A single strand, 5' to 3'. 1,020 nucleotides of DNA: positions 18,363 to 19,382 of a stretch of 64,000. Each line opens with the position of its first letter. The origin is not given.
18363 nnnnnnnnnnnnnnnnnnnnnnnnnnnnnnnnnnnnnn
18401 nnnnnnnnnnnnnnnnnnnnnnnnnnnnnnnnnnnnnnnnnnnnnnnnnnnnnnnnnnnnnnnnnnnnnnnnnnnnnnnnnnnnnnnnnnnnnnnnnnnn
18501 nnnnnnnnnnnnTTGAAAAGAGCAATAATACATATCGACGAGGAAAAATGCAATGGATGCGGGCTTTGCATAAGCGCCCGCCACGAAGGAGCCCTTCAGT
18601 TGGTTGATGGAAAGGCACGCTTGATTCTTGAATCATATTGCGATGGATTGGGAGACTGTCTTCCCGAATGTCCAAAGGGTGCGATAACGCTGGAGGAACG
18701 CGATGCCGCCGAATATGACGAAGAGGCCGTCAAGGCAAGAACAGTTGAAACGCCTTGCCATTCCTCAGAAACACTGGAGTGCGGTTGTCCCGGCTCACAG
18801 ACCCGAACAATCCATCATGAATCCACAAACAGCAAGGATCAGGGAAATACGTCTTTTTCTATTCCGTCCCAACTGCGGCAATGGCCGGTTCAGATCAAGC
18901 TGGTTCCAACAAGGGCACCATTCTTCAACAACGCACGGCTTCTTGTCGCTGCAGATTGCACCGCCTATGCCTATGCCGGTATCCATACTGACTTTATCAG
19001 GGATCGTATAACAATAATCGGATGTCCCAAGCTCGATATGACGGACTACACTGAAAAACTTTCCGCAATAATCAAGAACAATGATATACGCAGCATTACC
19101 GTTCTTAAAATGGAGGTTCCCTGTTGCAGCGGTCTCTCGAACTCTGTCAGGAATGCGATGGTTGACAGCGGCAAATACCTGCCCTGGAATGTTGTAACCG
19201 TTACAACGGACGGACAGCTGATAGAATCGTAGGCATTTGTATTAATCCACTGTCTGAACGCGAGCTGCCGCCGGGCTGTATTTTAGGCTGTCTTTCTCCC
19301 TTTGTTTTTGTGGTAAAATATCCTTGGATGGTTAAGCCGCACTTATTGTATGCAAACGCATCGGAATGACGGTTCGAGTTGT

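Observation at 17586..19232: Crp/Fnr regulator with a perfect GTAAC-N4-GTTAC palindrome over its own leader, divergent from a ferredoxin-like gene (HcpR/FrdX-like module without hcp in view)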

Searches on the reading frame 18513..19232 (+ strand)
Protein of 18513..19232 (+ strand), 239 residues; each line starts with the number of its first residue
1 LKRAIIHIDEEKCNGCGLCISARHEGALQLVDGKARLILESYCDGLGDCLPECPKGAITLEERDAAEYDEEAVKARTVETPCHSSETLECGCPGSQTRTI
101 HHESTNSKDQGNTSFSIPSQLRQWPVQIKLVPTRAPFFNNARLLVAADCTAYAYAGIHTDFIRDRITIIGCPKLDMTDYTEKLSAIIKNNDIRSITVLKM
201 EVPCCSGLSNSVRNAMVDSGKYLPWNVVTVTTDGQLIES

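Call 4: search_protein_families(library=pfam, proteins=[window:18513-19232:+], max_evalue=0.01)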
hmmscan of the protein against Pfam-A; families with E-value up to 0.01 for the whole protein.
window:18513-19232:+ (239 aa): 9 families
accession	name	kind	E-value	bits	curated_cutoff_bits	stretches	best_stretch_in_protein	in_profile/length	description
PF00037.32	Fer4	-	1.1e-08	34.9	21.1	1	7-22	2-17/24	4Fe-4S binding domain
PF12837.12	Fer4_6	-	6.1e-07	29.5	25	1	5-21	1-17/24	4Fe-4S binding domain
PF14697.11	Fer4_21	-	8.7e-06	26.2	35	1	7-60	2-59/59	4Fe-4S dicluster domain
PF25160.1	LdpA_Fe-S-bd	-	7e-05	23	27.6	0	38-60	23-45/49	LdpA Fe-S cluster-binding domain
PF13459.11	Fer4_15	-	8.7e-05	23.6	22.4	1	6-39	1-34/66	4Fe-4S single cluster domain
PF13237.11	Fer4_10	-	8.9e-05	22.8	25.5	1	6-54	2-53/53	4Fe-4S dicluster domain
PF12838.12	Fer4_7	-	0.00012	22.9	27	1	12-57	1-52/52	4Fe-4S dicluster domain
PF12797.12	Fer4_2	-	0.00033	20.9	24.5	1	5-22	2-19/22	4Fe-4S binding domain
PF13187.11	Fer4_9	-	0.0008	19.8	27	1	12-58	1-52/52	4Fe-4S dicluster domain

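Call 5: search_protein_families(library=ncbifam, proteins=[window:18513-19232:+], max_evalue=0.01)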
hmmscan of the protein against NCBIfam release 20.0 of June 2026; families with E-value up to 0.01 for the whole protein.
window:18513-19232:+ (239 aa): 34 families (the best 25 are shown)
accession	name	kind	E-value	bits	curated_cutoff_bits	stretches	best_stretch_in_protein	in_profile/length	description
NF040770.1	hetero_SS_HdrA2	exception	3.6e-08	32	1100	1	7-64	573-629/777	CoB-CoM heterodisulfide reductase HdrA2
NF005503.0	PRK07118.1-2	equivalog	3e-07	30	252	1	2-39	158-195/292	RnfABCDGE type electron transport complex subunit B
TIGR02700.1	flavo_MJ0208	hypoth_equivalog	3e-07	29.9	251.35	1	7-59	144-195/234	dihydromethanopterin reductase (acceptor)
TIGR02179.1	PorD_KorD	subfamily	4.2e-07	30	60.05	1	8-62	22-76/78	2-oxoacid:acceptor oxidoreductase, delta subunit, pyruvate/2-ketoisovalerate family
NF005415.0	PRK06991.1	equivalog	5.1e-07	29.6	281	1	3-60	77-134/284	electron transport complex subunit RsxB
TIGR01944.1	rnfB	subfamily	1.3e-06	28.1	68.7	1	3-68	105-170/190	RnfABCDGE type electron transport complex subunit B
NF040684.1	PorD_Arch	equivalog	3.2e-06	27.1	120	1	8-61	29-82/85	pyruvate synthase subunit PorD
NF040864.1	HgcB_ferredoxin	equivalog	3.7e-06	26.7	99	1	6-61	9-64/93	mercury methylation ferredoxin HgcB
NF005506.0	PRK07118.1-5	equivalog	4.2e-06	26.4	388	1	3-36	162-195/279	Fe-S cluster domain-containing protein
NF007202.0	PRK09623.1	equivalog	1.2e-05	25.5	166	1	7-62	47-102/105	3-methyl-2-oxobutanoate dehydrogenase subunit delta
NF007205.0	PRK09626.1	equivalog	1.5e-05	24.9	93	1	5-68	11-81/105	2-oxoglutarate-acceptor oxidoreductase subunit OorD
NF038196.1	ferrodoxin_EFR1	subfamily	6.5e-05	23.1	75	1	7-63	181-234/242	EFR1 family ferrodoxin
NF003475.0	PRK05113.1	equivalog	6.9e-05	22.8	203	1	3-64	105-166/190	electron transport complex subunit RsxB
NF006221.0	PRK08348.1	subfamily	7e-05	22.5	124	1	3-62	36-96/136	NADH-plastoquinone oxidoreductase subunit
TIGR02912.1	sulfite_red_C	equivalog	7.9e-05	21.8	324.1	1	6-62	164-222/314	sulfite reductase subunit C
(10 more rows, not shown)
